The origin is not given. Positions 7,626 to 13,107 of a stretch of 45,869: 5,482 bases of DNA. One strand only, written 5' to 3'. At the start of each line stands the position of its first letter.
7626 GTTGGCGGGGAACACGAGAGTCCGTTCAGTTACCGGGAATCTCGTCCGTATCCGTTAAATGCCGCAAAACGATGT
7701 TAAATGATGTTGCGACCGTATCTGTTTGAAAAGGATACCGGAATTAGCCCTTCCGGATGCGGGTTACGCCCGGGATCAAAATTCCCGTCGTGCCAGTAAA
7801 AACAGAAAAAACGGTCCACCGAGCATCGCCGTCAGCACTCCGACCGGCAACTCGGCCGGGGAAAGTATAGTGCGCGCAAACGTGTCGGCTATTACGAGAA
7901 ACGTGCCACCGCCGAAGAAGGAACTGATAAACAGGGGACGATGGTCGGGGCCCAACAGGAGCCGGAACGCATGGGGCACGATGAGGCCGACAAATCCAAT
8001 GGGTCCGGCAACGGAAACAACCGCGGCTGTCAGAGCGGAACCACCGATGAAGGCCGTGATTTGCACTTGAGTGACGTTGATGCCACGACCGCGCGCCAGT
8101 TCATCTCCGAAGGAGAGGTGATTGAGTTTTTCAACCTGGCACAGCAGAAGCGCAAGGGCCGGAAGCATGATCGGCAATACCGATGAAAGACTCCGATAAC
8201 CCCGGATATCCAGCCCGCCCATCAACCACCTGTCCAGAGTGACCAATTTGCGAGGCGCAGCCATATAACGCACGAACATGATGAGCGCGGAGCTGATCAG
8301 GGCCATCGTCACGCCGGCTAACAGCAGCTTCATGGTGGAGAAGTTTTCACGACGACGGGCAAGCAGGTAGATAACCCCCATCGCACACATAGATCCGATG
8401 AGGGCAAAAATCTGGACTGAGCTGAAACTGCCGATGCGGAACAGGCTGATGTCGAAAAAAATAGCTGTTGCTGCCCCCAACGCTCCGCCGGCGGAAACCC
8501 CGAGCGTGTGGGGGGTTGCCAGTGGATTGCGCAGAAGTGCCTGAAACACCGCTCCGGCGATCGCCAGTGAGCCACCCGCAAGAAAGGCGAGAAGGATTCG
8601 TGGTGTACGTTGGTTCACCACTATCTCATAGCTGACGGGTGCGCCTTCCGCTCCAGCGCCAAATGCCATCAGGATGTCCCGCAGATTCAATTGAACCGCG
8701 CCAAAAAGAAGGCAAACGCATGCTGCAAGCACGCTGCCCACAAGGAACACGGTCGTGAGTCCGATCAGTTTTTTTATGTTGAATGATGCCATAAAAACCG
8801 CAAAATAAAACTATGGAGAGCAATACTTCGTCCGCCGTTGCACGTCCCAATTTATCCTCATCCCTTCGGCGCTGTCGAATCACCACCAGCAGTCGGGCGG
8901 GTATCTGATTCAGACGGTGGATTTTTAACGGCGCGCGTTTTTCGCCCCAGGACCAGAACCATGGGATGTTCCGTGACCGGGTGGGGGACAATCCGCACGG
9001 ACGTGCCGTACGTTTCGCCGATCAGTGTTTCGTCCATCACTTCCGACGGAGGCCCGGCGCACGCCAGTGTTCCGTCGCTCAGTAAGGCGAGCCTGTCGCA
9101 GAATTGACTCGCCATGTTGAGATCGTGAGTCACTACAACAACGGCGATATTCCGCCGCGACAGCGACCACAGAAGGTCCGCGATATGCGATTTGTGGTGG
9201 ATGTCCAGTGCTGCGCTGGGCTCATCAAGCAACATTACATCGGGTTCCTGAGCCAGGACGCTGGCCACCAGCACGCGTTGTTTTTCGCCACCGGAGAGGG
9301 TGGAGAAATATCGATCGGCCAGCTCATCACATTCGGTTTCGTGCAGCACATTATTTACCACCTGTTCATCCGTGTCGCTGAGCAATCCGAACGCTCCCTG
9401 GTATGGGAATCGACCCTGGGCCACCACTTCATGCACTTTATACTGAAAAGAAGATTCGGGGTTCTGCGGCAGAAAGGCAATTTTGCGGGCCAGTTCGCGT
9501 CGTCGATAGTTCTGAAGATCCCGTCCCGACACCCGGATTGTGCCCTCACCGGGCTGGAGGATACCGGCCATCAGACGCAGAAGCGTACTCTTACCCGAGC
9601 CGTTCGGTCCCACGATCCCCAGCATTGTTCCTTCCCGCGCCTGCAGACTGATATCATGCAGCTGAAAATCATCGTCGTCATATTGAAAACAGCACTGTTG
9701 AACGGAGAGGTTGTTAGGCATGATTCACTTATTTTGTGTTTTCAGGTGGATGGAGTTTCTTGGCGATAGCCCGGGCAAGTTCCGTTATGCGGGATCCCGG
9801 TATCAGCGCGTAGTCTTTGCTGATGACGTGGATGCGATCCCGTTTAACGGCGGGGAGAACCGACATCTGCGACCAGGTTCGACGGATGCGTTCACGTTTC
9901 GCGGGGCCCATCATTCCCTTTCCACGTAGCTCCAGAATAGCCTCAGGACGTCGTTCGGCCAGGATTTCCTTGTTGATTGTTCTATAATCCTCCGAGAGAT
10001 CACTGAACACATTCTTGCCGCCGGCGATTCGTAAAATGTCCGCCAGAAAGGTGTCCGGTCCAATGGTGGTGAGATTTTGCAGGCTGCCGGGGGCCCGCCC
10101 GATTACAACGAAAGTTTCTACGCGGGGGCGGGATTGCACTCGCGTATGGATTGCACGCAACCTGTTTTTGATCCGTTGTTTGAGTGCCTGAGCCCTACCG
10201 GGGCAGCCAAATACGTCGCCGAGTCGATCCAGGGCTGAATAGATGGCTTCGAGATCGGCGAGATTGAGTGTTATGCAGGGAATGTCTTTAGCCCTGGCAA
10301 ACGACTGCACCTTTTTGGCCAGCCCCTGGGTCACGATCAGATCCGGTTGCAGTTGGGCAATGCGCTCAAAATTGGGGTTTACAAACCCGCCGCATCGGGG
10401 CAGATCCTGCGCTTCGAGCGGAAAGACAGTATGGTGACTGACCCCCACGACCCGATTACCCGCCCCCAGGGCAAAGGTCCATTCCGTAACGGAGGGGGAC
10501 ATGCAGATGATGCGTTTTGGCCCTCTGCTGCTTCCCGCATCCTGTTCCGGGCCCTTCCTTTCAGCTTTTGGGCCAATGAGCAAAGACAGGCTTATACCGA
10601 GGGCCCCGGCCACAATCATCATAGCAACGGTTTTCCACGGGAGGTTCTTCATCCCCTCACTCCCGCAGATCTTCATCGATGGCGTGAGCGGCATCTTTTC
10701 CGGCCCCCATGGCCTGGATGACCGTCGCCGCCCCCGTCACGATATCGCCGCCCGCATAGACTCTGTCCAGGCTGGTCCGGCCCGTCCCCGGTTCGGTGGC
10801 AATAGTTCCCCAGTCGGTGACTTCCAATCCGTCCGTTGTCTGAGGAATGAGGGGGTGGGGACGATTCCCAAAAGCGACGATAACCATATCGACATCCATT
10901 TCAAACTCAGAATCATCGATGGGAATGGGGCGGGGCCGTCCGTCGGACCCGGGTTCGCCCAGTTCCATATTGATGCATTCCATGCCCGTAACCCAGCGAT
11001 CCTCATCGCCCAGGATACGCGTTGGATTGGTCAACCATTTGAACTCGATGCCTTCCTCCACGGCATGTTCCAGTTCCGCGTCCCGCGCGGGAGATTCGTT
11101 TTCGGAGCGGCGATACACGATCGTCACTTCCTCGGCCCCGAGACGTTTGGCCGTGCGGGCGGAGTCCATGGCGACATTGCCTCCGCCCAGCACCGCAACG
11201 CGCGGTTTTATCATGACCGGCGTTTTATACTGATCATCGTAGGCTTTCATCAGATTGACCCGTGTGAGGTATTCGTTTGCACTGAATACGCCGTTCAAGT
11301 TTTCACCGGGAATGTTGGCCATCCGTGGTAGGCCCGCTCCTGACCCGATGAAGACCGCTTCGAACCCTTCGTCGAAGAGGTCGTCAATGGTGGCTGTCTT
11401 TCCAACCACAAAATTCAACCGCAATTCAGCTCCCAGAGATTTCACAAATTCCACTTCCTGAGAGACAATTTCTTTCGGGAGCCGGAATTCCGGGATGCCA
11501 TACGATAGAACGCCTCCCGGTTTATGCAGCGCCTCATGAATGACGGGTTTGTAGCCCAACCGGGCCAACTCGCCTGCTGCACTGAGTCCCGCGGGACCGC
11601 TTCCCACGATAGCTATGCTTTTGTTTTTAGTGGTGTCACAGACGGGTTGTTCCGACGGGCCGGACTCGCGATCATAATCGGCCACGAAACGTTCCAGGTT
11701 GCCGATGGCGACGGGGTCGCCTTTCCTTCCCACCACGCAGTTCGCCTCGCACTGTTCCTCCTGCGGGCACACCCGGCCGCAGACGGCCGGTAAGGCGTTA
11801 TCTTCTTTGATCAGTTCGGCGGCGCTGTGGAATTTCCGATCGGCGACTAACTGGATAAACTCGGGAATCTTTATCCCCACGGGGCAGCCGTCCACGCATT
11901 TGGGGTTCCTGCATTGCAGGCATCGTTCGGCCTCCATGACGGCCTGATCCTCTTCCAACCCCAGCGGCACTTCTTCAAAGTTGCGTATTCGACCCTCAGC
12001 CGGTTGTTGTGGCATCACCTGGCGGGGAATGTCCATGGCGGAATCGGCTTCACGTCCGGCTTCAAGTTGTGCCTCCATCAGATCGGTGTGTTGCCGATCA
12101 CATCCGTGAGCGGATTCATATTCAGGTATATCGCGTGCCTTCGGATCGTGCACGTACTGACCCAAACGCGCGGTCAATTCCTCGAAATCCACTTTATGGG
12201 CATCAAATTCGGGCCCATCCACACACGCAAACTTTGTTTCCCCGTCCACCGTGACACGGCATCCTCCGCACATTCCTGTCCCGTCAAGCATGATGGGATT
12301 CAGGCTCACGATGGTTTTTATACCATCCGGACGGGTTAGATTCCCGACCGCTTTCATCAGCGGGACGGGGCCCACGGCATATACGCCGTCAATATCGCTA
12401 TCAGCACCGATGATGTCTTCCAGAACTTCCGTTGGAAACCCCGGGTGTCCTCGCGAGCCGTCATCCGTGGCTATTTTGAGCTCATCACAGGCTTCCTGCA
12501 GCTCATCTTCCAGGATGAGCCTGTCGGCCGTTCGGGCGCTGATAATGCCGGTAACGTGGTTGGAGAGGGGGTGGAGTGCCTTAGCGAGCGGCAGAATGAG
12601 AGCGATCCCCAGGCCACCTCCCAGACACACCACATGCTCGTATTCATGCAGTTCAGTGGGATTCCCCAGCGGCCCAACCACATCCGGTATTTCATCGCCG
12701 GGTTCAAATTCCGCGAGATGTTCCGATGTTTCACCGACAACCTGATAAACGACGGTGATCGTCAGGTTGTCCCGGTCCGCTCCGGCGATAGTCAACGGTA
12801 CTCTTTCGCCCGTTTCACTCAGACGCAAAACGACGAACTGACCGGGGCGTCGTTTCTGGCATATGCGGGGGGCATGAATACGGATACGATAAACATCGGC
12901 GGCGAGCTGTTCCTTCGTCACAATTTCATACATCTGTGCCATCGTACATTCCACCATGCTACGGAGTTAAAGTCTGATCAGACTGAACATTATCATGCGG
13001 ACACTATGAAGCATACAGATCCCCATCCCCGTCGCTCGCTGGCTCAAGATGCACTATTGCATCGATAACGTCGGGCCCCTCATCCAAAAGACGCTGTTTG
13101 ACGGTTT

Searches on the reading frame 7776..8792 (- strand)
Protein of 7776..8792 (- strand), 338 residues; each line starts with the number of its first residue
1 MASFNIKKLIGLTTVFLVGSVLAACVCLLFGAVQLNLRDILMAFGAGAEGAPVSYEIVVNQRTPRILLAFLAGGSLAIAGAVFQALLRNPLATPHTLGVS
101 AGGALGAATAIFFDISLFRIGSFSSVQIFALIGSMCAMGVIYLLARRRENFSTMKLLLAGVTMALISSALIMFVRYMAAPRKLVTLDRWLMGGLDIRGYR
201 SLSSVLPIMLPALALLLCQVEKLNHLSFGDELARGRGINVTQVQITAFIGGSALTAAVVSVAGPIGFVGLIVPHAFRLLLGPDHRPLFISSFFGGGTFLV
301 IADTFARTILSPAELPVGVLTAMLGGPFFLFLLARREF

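Call 64: search_protein_families(library=pfam, proteins=[window:7776-8792:-], max_evalue=0.0001)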
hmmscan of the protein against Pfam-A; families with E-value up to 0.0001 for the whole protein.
window:7776-8792:- (338 aa): 1 family
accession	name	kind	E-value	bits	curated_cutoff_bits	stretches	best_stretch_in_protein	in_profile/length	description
PF01032.23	FecCD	-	1e-88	297.8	26.5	1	21-335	3-311/311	FecCD transport family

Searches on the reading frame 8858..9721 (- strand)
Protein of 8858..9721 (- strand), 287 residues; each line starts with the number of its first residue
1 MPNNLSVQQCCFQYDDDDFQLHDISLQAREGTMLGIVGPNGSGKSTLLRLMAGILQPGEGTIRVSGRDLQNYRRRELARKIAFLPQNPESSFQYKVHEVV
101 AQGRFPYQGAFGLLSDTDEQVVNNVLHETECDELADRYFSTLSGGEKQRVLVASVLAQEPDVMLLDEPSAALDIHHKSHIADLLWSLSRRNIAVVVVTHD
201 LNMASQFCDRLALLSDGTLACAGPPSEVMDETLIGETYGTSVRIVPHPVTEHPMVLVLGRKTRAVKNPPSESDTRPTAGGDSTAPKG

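Call 64: search_protein_families(library=pfam, proteins=[window:8858-9721:-], max_evalue=0.0001)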
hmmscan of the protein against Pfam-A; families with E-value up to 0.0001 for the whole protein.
window:8858-9721:- (287 aa): 4 families
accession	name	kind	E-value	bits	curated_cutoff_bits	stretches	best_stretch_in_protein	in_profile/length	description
PF00005.33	ABC_tran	-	1.3e-34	120.2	25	1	21-169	1-136/137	ABC transporter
PF13304.12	AAA_21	-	4.4e-13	50.4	27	2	132-202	228-301/304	AAA domain, putative AbiEii toxin, Type IV TA system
PF02463.25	SMC_N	-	4.1e-10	39.9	40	1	33-207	26-205/220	RecF/RecN/SMC N terminal domain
PF13555.12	AAA_29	-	6.9e-05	23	27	0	19-58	12-49/61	P-loop containing region of AAA domain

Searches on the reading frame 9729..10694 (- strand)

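Call 64: search_protein_families(library=pfam, proteins=[window:9729-10694:-], max_evalue=0.0001)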
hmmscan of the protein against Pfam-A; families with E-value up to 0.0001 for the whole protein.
window:9729-10694:- (321 aa): 1 family
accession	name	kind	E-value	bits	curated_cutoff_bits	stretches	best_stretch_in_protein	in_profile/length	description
PF01497.23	Peripla_BP_2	-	4.7e-32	111.7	27.5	1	62-294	1-234/235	Periplasmic binding protein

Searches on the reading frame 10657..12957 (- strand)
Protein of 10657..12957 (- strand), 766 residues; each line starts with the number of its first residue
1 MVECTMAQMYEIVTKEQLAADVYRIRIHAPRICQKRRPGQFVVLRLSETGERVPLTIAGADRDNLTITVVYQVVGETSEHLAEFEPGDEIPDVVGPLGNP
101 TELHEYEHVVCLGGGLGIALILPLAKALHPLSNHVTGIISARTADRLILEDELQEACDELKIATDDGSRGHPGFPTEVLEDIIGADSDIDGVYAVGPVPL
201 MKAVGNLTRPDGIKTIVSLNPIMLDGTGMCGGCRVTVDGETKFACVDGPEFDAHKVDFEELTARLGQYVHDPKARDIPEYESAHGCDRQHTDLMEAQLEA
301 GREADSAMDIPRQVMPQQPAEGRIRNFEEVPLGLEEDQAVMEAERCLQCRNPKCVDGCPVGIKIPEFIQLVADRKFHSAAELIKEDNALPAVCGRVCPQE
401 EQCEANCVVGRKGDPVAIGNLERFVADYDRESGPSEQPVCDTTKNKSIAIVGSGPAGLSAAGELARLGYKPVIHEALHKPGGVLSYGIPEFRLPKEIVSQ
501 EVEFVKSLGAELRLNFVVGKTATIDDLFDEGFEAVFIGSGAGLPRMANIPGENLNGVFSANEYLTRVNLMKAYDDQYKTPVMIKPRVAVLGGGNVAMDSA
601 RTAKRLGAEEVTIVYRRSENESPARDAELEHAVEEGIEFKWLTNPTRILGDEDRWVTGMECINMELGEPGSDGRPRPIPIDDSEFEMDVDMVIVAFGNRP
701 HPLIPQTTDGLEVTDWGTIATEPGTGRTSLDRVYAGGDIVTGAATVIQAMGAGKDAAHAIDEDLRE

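Call 64: search_protein_families(library=pfam, proteins=[window:10657-12957:-], max_evalue=0.0001)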
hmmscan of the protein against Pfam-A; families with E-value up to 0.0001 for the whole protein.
window:10657-12957:- (766 aa): 7 families
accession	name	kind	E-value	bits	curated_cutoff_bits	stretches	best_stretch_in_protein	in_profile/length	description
PF14691.11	Fer4_20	-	4.3e-44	149.4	25.8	1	323-432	1-111/113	Dihydroprymidine dehydrogenase domain II, 4Fe-4S cluster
PF07992.20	Pyr_redox_2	-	6.9e-35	121.3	26.1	1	447-753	2-291/291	Pyridine nucleotide-disulphide oxidoreductase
PF00070.33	Pyr_redox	-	2e-13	51.1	22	1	586-657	1-75/82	Pyridine nucleotide-disulphide oxidoreductase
PF10418.14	DHODB_Fe-S_bind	-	2.3e-13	50.1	23.9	1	220-257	1-41/41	Iron-sulfur cluster binding domain of dihydroorotate dehydrogenase B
PF13738.12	Pyr_redox_3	-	4.1e-06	26.7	30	0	582-625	162-204/305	Pyridine nucleotide-disulphide oxidoreductase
PF13450.12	NAD_binding_8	-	1.7e-05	25.5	21.9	1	450-484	1-35/68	NAD(P)-binding Rossmann-like domain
PF01262.27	AlaDh_PNT_C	-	3e-05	24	23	0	585-621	29-64/214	Alanine dehydrogenase/PNT, C-terminal domain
